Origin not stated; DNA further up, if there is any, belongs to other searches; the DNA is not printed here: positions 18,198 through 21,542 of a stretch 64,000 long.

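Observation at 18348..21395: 1,015-aa orphan ORF with SF2 helicase-like motifs I-III and a GC shift from ~70 % to ~50 %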

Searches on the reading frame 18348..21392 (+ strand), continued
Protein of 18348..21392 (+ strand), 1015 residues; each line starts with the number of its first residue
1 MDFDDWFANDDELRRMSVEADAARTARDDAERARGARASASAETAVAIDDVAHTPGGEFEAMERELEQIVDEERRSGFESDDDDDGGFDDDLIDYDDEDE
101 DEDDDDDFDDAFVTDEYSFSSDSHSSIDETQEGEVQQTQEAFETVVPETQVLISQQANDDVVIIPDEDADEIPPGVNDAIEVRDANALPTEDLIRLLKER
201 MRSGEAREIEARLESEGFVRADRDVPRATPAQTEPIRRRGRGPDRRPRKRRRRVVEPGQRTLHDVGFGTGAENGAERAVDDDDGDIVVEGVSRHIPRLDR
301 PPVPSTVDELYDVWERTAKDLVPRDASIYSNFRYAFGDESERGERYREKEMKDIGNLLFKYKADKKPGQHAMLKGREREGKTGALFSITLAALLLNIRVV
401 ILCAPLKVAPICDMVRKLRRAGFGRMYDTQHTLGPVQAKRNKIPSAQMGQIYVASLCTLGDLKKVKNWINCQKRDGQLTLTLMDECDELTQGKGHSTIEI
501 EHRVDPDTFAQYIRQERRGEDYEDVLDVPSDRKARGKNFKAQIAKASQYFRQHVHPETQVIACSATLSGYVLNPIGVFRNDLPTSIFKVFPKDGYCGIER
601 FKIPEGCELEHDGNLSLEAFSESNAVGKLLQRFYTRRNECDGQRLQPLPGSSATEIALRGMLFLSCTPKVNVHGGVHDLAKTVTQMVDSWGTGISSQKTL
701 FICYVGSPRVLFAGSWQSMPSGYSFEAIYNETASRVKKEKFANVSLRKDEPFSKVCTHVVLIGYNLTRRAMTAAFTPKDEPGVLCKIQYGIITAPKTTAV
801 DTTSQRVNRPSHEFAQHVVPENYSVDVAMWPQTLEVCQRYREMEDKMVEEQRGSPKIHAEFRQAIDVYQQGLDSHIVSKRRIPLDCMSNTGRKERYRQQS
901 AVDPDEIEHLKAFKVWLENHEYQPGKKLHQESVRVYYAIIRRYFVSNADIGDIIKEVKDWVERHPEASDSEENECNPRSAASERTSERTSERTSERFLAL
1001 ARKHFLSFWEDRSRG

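Call 17: search_protein_families(library=pfam, alignment_id=A1, max_evalue=0.1)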
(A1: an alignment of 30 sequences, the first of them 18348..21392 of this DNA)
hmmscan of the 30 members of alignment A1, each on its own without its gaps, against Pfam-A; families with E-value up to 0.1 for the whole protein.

A. member 1, window:18348-21392:+ (1015 aa): 2 families
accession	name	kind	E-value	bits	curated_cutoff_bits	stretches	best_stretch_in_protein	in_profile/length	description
PF00270.35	DEAD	-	0.016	15.4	26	0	379-504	25-145/167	DEAD/DEAH box helicase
PF07744.19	SPOC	-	0.096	13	25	0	495-533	41-81/153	SPOC domain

B. families by the number of members that match (of 30 scanned): 11 families
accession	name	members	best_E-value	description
PF02338.25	OTU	4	2.6e-24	OTU-like cysteine protease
PF10275.15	Peptidase_C65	3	0.00046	Peptidase C65 Otubain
PF00270.35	DEAD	3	0.0049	DEAD/DEAH box helicase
PF24442.1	DUF7561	3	0.053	Family of unknown function (DUF7561)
PF25199.1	nSTAND_NTPase5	1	0.00057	Novel STAND NTPase 5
PF16325.11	Peptidase_U32_C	1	0.0042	Peptidase family U32 C-terminal domain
PF14179.11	YppG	1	0.015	YppG-like protein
PF17867.7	AAA_lid_7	1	0.05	Midasin AAA lid domain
PF11101.13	DUF2884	1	0.09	Protein of unknown function (DUF2884)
PF10236.15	DAP3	1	0.094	Mitochondrial ribosomal death-associated protein 3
PF07744.19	SPOC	1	0.096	SPOC domain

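Call 34: find_encoding_contigs(protein=P0043, flank=8000, max_places=8)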
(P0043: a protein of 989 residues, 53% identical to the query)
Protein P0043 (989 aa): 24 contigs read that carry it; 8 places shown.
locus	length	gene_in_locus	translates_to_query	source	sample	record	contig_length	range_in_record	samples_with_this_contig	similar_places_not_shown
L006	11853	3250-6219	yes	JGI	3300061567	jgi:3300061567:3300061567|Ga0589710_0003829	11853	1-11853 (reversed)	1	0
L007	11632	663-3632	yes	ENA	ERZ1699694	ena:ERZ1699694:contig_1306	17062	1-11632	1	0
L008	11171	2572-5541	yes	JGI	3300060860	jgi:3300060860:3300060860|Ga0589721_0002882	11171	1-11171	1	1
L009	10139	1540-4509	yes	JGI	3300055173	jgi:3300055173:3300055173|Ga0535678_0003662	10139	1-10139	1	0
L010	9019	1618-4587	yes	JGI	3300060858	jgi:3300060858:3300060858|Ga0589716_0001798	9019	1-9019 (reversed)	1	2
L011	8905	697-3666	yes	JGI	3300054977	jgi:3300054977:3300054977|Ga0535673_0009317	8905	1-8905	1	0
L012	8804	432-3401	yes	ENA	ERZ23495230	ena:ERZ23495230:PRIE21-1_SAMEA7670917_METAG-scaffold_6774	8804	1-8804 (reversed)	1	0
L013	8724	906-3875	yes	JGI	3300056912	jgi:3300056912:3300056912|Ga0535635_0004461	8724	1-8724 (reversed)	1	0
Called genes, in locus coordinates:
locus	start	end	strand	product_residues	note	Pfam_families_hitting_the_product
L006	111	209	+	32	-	-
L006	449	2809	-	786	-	-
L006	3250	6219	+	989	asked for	-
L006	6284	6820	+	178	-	-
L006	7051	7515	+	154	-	-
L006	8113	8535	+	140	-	-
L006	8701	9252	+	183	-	-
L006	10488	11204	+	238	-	PF03372:Exo_endo_phos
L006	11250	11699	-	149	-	-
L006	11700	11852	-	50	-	?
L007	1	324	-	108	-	?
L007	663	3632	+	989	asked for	-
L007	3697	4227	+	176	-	-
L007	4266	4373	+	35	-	-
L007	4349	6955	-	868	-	PF00024:PAN_1 (weak)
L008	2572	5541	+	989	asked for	-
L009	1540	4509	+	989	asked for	-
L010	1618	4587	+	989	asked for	-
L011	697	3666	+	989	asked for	-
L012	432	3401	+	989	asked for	-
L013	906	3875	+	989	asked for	-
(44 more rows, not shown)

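Call 44: search_protein_families(library=padloc, proteins=[P0015, P0049, P0053], max_evalue=1)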
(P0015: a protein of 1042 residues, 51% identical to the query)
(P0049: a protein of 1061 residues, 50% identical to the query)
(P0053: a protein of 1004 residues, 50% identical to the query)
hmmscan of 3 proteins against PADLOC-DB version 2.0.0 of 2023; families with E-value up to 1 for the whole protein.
P0015 (1042 aa): 0 families

P0049 (1061 aa): 0 families

P0053 (1004 aa): 0 families

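Call 45: search_protein_families(library=phrogs, proteins=[P0015, P0049, P0053], max_evalue=1)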
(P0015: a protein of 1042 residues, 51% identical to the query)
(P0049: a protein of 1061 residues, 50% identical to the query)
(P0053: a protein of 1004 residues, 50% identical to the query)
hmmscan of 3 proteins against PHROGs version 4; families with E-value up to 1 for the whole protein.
P0015 (1042 aa): 0 families

P0049 (1061 aa): 1 family
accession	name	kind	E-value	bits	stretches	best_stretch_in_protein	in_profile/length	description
phrog_5482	-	unknown function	0.3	10.8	1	410-475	50-114/341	-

P0053 (1004 aa): 0 families

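Call 52: list_cluster_members(proteins=[window:18348-21392:+, P0044, P0028, P0015, P0059, P0072, P0060])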
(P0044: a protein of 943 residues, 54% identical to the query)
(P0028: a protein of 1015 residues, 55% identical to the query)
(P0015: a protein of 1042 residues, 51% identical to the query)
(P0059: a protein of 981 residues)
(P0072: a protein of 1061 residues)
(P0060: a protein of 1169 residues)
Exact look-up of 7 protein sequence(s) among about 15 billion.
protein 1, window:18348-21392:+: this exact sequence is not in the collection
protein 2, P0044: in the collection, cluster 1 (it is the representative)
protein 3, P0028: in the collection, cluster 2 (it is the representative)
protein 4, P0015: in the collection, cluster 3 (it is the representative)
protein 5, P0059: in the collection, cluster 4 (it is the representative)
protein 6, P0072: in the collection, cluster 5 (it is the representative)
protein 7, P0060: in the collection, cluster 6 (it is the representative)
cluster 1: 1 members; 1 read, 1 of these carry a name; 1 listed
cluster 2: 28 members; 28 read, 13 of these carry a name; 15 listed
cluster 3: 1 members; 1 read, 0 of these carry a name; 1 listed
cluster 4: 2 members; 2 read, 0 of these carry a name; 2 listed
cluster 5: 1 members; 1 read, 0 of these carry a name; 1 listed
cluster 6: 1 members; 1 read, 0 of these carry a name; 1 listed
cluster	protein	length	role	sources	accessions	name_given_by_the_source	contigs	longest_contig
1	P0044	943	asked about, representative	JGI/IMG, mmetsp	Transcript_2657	Transcript_2657/g.10809 ORF Transcript_2657/g.10809 Transcript_2657/m.10809 type:complete ...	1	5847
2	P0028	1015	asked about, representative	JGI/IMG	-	hypothetical protein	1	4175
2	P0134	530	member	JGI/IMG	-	hypothetical protein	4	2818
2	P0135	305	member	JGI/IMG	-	hypothetical protein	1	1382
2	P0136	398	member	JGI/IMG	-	hypothetical protein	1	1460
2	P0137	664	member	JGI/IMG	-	hypothetical protein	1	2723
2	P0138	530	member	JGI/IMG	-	hypothetical protein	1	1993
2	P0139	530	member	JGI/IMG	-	hypothetical protein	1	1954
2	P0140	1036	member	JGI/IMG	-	hypothetical protein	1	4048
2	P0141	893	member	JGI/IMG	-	hypothetical protein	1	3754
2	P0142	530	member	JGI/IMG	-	hypothetical protein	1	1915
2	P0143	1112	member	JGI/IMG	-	hypothetical protein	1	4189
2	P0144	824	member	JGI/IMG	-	hypothetical protein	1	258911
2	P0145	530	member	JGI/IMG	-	hypothetical protein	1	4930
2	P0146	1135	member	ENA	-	-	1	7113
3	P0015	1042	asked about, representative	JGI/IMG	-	-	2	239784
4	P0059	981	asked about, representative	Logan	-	-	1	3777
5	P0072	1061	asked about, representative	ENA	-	-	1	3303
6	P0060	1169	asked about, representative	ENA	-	-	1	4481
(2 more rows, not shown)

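Call 54: find_encoding_contigs(protein=P0002, flank=10000, max_places=2)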
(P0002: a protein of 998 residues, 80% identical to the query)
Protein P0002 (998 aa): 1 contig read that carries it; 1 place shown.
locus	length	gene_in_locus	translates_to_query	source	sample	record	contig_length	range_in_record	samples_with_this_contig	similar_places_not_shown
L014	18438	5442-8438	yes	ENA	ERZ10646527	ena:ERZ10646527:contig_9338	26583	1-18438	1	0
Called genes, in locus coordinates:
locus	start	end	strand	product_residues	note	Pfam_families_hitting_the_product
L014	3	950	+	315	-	?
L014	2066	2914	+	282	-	PF00106:adh_short, PF13561:adh_short_C2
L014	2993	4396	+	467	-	PF00170:bZIP_1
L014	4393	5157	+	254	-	-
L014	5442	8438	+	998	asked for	-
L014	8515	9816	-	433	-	PF01963:TraB_PrgY_gumN (weak)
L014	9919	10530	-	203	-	-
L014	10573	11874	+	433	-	-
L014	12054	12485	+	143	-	-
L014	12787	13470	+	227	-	-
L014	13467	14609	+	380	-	PF00153:Mito_carr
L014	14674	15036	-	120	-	-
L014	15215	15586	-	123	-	-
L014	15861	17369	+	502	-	PF00004:AAA, PF25426:AAA_lid_BCS1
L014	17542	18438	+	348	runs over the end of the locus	PF03741:TerC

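Call 55: find_encoding_contigs(protein=P0046, flank=10000, max_places=2)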
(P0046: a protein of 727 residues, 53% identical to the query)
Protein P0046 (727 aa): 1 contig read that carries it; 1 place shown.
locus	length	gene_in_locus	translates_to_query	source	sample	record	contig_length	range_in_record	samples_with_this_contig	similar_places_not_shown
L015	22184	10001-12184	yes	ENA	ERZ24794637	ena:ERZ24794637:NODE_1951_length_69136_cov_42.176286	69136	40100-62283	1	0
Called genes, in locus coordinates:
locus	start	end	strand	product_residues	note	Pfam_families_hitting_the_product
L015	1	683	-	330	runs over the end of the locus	PF10294:Methyltransf_16, PF13489:Methyltransf_23 (weak), PF13847:Methyltransf_31, PF08241:Methyltransf_11, PF08242:Methyltransf_12 (faint), PF13649:Methyltransf_25 (weak)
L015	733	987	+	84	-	-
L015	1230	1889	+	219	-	PF01145:Band_7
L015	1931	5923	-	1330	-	-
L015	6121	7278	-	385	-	-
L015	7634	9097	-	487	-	PF13637:Ank_4 (faint), PF13857:Ank_5 (faint)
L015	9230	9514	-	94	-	-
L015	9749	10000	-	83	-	-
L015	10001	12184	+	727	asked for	-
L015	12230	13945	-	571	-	PF00027:cNMP_binding, PF00069:Pkinase, PF07714:PK_Tyr_Ser-Thr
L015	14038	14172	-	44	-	-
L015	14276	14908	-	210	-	-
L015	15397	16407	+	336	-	PF02037:SAP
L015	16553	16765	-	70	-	-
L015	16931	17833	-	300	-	PF01259:SAICAR_synt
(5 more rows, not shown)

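Call 75: list_cluster_members(proteins=[P0001])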
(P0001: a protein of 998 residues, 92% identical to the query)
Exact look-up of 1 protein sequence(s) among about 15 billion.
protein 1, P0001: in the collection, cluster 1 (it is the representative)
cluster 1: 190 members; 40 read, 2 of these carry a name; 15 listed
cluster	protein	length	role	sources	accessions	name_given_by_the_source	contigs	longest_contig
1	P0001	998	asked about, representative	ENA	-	-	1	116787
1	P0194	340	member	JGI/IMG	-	hypothetical protein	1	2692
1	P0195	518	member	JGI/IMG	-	hypothetical protein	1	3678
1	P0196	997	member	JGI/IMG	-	-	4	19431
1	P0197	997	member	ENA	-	-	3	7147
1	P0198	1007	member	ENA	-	-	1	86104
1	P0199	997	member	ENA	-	-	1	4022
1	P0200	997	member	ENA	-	-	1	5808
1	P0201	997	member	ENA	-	-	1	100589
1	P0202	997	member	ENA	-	-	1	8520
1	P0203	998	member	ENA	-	-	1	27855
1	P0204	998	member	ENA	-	-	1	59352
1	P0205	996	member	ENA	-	-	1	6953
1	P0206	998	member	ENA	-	-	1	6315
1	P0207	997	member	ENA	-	-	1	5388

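Call 77: find_encoding_contigs(protein=P0198, flank=8000, max_places=1)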
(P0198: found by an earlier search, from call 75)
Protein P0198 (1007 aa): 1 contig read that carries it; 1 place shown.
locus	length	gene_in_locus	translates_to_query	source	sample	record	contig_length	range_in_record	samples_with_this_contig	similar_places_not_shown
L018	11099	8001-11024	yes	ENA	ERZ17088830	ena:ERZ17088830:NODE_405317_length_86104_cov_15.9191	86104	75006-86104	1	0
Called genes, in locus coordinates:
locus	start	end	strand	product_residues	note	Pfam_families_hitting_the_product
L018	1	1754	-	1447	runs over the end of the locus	PF10433:Beta-prop_RSE1_1st, PF23726:Beta-prop_RSE1_2nd, PF03178:CPSF_A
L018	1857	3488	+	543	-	PF03092:BT1, PF03209:PUCC (faint)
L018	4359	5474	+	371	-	PF00106:adh_short, PF13561:adh_short_C2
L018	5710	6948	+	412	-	PF03131:bZIP_Maf (faint), PF00170:bZIP_1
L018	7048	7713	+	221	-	-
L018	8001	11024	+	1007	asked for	-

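Call 78: find_encoding_contigs(protein=P0201, flank=8000, max_places=1)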
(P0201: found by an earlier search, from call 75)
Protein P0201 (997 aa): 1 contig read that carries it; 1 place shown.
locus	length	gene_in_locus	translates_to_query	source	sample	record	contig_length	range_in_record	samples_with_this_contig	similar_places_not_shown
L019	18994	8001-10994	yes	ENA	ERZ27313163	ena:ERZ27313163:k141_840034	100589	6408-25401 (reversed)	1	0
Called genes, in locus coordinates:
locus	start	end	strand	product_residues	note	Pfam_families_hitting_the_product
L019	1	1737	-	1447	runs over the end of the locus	PF10433:Beta-prop_RSE1_1st, PF23726:Beta-prop_RSE1_2nd, PF03178:CPSF_A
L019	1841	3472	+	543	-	PF03092:BT1, PF03209:PUCC (faint)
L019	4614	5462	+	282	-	PF00106:adh_short, PF13561:adh_short_C2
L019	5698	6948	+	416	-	PF03131:bZIP_Maf (faint), PF00170:bZIP_1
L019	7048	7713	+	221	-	-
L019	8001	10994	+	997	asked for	-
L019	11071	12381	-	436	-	-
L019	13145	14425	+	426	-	PF00439:Bromodomain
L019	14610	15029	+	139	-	-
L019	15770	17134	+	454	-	PF00153:Mito_carr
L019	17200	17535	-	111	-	-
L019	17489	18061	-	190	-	-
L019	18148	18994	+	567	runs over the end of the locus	PF00004:AAA, PF25426:AAA_lid_BCS1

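Call 88: search_protein_families(library=pfam, proteins=[L006:449-2809:-], max_evalue=0.01)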
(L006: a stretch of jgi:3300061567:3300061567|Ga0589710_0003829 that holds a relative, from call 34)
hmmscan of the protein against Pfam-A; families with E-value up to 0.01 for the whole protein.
L006:449-2809:- (786 aa): 0 families
